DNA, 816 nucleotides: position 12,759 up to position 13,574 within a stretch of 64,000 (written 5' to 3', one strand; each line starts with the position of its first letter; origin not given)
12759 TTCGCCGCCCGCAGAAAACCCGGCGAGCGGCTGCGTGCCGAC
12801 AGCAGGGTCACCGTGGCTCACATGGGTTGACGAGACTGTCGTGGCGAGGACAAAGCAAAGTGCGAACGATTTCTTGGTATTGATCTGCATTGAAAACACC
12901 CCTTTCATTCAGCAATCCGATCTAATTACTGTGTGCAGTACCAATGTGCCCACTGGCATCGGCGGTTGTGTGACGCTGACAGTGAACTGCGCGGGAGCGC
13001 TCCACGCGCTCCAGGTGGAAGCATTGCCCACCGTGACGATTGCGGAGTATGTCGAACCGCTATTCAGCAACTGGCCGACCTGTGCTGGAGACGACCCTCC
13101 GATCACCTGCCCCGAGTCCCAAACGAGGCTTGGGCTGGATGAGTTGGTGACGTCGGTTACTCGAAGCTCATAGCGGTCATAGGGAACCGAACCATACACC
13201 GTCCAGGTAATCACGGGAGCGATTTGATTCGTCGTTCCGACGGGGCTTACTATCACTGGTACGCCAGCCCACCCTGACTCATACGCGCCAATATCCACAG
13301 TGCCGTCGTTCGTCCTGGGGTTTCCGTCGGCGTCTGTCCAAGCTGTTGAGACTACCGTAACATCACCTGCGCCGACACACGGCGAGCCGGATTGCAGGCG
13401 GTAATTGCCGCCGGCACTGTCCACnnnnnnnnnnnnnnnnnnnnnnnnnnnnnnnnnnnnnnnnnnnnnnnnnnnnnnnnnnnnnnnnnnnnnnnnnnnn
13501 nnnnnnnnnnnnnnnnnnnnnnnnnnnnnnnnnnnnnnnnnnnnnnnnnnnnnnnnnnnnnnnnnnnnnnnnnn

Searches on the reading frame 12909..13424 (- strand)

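Call 32: search_protein_families(library=pfam, proteins=[window:12909-13424:-], max_evalue=0.01)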
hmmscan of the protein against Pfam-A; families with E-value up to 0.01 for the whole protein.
window:12909-13424:- (171 aa): 2 families
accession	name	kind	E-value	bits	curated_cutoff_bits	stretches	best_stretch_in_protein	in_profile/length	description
PF25788.1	Ig_Rha78A_N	-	2.8e-06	28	27.4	1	67-150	17-102/105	Rha78A-like, N-terminal immunoglobulin domain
PF00041.27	fn3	-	0.0075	16.9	25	0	71-147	17-83/84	Fibronectin type III domain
